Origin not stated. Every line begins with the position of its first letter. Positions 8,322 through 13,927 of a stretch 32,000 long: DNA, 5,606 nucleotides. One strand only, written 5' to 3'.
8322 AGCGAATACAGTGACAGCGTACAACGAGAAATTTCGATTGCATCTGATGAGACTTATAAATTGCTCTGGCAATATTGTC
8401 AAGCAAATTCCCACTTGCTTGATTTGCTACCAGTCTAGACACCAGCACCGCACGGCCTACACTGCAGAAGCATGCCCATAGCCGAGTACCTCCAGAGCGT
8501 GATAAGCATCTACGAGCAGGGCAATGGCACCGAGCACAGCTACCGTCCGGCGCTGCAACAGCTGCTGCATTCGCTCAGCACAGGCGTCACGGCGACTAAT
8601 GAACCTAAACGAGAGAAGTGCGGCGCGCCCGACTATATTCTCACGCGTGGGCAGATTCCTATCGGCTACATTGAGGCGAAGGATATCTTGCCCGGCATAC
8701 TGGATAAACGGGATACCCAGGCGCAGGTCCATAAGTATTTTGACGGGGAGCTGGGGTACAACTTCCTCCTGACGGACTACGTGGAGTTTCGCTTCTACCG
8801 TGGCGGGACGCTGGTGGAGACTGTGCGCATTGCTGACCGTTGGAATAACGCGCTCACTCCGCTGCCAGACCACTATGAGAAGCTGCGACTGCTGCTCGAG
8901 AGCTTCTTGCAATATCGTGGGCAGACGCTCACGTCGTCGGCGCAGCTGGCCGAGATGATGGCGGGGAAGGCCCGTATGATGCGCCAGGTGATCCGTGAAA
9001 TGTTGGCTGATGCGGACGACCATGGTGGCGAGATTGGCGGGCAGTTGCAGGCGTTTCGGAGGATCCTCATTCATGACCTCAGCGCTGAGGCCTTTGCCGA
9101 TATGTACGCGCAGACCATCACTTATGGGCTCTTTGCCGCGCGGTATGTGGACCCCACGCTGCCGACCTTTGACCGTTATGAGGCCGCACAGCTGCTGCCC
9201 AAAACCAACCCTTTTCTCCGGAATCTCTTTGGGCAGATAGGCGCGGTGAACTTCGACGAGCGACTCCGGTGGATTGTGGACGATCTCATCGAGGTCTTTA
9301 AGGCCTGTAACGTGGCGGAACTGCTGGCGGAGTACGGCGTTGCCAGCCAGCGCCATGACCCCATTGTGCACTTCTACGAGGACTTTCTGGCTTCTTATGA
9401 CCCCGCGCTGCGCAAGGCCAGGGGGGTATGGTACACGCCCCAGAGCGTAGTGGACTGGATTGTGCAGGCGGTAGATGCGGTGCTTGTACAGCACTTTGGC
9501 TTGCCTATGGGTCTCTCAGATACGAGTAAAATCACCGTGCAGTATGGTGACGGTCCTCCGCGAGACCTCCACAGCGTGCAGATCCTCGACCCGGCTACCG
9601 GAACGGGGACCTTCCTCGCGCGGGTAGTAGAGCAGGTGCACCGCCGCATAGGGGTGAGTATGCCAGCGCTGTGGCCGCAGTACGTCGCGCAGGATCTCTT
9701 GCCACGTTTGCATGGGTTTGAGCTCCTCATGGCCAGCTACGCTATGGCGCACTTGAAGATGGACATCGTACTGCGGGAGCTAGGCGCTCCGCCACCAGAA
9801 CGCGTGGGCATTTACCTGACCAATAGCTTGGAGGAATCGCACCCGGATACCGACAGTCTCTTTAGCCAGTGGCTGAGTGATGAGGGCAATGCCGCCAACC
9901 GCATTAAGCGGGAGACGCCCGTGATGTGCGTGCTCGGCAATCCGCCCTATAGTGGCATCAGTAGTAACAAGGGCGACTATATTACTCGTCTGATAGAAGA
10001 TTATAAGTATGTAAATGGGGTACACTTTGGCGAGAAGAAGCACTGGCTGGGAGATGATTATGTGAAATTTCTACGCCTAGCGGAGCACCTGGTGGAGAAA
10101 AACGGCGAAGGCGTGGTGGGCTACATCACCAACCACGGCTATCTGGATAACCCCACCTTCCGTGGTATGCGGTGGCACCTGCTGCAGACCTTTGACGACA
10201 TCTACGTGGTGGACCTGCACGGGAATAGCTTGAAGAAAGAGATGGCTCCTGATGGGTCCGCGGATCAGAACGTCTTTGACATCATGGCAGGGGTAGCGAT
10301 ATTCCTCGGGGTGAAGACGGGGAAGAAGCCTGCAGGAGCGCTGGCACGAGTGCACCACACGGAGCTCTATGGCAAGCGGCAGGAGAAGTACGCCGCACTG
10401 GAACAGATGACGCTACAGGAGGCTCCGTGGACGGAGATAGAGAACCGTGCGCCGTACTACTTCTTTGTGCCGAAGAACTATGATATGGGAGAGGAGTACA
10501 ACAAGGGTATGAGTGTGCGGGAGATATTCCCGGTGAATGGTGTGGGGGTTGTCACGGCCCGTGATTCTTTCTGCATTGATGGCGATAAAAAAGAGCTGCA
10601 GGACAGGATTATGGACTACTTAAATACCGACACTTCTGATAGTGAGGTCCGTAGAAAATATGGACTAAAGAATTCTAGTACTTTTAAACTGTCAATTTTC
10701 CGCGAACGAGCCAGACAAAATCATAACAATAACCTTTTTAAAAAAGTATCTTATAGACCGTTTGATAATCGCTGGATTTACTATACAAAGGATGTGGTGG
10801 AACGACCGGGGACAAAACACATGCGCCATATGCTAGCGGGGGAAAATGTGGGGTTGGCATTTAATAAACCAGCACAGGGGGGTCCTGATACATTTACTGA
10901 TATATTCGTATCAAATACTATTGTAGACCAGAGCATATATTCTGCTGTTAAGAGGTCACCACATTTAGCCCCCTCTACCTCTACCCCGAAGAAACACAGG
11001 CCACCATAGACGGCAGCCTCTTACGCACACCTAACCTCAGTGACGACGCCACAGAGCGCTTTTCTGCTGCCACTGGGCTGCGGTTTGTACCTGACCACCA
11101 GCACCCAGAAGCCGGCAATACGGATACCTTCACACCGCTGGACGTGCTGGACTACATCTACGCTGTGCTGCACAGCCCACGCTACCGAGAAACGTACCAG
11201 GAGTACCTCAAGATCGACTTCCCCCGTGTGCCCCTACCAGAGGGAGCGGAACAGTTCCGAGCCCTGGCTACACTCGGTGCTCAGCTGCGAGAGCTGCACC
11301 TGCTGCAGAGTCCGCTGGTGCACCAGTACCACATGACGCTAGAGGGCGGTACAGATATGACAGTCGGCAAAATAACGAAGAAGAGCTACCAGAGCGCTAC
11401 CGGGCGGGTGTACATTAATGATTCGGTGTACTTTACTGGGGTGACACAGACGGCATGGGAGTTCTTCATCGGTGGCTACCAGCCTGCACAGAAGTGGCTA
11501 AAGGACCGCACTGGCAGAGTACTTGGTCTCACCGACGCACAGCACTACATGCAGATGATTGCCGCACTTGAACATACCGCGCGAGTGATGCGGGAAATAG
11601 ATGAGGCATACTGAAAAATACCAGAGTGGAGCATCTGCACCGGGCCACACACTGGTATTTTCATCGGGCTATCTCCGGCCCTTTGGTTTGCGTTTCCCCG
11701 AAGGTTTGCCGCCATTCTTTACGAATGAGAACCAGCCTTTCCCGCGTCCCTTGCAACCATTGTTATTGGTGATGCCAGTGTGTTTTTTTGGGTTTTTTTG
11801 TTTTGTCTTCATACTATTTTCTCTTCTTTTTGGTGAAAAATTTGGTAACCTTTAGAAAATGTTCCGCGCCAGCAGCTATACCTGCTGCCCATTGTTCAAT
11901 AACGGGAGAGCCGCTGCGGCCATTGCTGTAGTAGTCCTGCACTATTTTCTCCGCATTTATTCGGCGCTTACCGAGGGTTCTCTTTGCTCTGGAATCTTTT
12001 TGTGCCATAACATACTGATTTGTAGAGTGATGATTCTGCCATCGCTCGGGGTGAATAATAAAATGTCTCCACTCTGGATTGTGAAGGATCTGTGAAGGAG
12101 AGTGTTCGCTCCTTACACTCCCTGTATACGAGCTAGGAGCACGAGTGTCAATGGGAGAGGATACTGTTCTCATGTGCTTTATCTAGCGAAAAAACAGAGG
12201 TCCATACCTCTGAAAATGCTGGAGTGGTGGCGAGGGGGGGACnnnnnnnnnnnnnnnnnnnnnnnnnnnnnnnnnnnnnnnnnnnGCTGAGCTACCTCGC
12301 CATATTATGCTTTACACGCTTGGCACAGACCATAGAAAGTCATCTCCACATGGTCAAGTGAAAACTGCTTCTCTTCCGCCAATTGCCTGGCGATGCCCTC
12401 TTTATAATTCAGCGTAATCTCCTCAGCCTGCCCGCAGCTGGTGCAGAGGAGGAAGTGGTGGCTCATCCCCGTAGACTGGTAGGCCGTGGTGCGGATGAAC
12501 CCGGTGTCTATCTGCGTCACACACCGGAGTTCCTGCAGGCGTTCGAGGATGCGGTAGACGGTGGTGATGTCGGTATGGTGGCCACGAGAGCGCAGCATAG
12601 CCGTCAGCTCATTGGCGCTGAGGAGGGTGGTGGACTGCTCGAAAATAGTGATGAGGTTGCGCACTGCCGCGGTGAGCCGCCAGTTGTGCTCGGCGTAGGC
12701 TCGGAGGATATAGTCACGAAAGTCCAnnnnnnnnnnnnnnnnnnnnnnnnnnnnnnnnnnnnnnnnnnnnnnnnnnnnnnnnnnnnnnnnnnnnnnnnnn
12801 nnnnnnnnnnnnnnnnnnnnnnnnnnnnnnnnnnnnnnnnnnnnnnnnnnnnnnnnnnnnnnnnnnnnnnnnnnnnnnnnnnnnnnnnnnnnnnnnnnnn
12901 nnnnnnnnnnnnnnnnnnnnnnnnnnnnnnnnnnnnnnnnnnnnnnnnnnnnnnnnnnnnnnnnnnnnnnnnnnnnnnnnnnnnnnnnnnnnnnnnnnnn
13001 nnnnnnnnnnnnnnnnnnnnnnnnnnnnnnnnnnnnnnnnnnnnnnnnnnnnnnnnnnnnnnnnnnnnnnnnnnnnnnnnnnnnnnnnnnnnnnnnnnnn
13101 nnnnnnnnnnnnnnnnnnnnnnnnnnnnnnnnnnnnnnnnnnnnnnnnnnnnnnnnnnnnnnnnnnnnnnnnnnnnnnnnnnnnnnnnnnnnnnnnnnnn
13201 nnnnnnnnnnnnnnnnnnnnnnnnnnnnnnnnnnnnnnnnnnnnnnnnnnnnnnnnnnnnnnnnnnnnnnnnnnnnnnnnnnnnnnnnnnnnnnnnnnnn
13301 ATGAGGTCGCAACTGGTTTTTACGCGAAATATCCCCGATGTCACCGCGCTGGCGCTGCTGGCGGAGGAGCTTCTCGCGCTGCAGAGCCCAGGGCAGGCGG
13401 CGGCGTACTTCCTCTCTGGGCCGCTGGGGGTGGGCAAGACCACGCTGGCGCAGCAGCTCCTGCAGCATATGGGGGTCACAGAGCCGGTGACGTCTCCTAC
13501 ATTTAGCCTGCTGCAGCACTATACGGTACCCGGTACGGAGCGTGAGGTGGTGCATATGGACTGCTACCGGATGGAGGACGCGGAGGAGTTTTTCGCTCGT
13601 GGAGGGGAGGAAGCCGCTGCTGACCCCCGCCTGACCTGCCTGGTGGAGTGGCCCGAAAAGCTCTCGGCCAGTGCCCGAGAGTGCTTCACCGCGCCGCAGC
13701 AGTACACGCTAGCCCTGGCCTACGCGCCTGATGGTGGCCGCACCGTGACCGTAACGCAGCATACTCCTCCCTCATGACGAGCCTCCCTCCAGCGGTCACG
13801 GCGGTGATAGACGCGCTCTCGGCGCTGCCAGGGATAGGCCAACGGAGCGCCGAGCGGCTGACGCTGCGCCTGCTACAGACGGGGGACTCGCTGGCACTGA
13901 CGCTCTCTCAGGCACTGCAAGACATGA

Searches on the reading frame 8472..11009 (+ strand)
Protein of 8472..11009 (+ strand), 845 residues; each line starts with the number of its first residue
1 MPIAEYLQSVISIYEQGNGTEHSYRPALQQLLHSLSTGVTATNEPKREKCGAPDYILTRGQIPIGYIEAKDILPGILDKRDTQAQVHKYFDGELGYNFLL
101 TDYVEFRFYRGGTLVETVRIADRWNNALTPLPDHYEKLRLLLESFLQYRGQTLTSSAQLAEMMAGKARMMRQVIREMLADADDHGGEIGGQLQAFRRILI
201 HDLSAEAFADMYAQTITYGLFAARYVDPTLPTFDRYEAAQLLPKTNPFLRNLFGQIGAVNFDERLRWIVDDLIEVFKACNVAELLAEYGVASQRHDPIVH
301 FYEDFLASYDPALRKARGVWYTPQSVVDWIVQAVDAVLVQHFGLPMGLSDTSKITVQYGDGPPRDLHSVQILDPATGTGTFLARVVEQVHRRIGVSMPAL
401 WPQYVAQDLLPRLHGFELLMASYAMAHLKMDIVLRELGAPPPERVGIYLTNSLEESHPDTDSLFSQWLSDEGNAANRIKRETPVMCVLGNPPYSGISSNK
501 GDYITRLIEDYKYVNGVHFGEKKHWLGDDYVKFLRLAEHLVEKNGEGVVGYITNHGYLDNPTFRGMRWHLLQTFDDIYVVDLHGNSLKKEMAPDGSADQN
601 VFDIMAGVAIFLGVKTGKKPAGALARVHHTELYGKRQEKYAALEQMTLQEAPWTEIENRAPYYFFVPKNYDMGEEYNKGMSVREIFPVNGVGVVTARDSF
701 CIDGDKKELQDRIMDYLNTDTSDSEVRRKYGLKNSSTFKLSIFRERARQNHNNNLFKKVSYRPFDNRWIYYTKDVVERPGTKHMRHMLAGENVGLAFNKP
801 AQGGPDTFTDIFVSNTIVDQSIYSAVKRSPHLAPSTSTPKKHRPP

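Call 6: search_protein_families(library=pfam, proteins=[window:8472-11009:+], max_evalue=0.01)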
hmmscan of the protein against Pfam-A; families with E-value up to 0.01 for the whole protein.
window:8472-11009:+ (845 aa): 4 families
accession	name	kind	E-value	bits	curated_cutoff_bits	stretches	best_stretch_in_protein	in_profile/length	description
PF18135.7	Type_ISP_C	-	3.1e-24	86.1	25.9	1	684-840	1-155/342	Type ISP C-terminal specificity domain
PF02384.22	N6_Mtase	-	6.9e-09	35.9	20.4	1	296-523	4-159/311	N-6 DNA Methylase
PF07669.17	Eco57I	-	9.4e-06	26.3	25.3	1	486-583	77-166/171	Eco57I restriction-modification methylase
PF20473.4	MmeI_Mtase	-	0.0085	15.7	27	0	366-501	18-153/259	MmeI, DNA-methyltransferase domain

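Call 7: search_protein_families(library=ncbifam, proteins=[window:8472-11009:+], max_evalue=0.01)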
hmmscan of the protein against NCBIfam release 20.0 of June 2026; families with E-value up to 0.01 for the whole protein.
window:8472-11009:+ (845 aa): 2 families
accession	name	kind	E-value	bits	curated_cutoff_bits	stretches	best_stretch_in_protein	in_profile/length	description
NF047738.1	antiphage_MADS2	equivalog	5.7e-05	21.6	720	0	369-393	333-357/654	methylation-associated defense system DNA methyltransferase MAD2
NF033455.1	BREX_6_MTaseX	exception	0.0057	14.2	900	0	477-583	548-639/1319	BREX-6 system adenine-specific DNA-methyltransferase PglX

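Call 104: search_protein_families(library=padloc, proteins=[window:8472-11009:+], max_evalue=0.01)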
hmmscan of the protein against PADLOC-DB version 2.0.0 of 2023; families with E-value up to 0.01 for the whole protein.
window:8472-11009:+ (845 aa): 18 families
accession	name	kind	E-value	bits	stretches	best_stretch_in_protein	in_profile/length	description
PDLC03610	REase_MTase_IIG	-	1.7e-246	819.1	2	3-502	2-492/1096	Type IIG restriction enzyme-methyltransferase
PDLC03631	REase_MTase_IIG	-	5e-95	317.4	1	15-780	20-780/1086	Type IIG restriction enzyme-methyltransferase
PDLC03051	REase_MTase_I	-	5.6e-39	131.1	1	292-823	839-1375/1591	Type I restriction enzyme-methyltransferase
PDLC03597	REase_MTase_IIG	-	5.4e-38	128.3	1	289-822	852-1388/1646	Type IIG restriction enzyme-methyltransferase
PDLC03621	REase_MTase_IIG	-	6.6e-23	78.7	1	295-777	281-758/1024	Type IIG restriction enzyme-methyltransferase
PDLC04134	mad2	-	6e-12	43.1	1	283-589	236-432/492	mads_2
PDLC03338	MTase_II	-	7.2e-07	26.3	1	365-572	152-319/604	Type II methyltransferase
PDLC03313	MTase_II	-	5e-06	23.3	1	363-585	44-235/563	Type II methyltransferase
PDLC03250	MTase_II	-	1.6e-05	21.8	1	487-583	344-430/775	Type II methyltransferase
PDLC03021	MTase_I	-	3.5e-05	20.8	0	370-457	187-265/491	Type I methyltransferase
PDLC03612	REase_MTase_IIG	-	7.6e-05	19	1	486-585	809-897/1247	Type IIG restriction enzyme-methyltransferase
PDLC03025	MTase_I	-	9.6e-05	19.2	0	370-394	185-209/569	Type I methyltransferase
PDLC03630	REase_MTase_IIG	-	0.00011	18.2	1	280-393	330-431/1100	Type IIG restriction enzyme-methyltransferase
PDLC03318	MTase_II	-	0.00027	17.4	0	369-395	366-392/723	Type II methyltransferase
PDLC02643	DrmMI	-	0.0015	14.4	1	295-387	534-620/1347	DrmMI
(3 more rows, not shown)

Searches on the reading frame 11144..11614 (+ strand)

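Call 17: search_protein_families(library=pfam, proteins=[window:11144-11614:+], max_evalue=0.01)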
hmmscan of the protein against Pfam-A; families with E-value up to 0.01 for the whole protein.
window:11144-11614:+ (156 aa): 1 family
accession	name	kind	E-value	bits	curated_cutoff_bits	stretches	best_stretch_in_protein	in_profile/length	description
PF18135.7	Type_ISP_C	-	1.3e-40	139.9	25.9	1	2-150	193-341/342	Type ISP C-terminal specificity domain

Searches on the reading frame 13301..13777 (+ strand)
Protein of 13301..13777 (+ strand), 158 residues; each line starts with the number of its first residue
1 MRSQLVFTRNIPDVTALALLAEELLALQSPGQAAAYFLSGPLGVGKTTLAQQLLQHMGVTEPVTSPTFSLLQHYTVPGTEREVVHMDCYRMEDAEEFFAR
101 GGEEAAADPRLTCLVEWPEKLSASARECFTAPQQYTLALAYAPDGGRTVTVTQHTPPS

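Call 17: search_protein_families(library=pfam, proteins=[window:13301-13777:+], max_evalue=0.01)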
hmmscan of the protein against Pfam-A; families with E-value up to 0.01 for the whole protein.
window:13301-13777:+ (158 aa): 6 families
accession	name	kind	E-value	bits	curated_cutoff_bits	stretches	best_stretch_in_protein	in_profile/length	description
PF02367.23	TsaE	-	1.5e-28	99.8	26.6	1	15-125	5-109/128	Threonylcarbamoyl adenosine biosynthesis protein TsaE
PF13238.12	AAA_18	-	0.00042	21.2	29.4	1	37-94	2-54/128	AAA domain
PF13191.12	AAA_16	-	0.0012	19.8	32.6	1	26-59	18-50/167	AAA ATPase domain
PF13401.12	AAA_22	-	0.0012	19.6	27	1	33-99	5-52/130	AAA domain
PF00004.35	AAA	-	0.0018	19.2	21.2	1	37-60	2-25/131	ATPase family associated with various cellular activities (AAA)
PF20720.3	nSTAND3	-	0.0043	17.2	27.2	1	37-57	21-41/155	Novel STAND NTPase 3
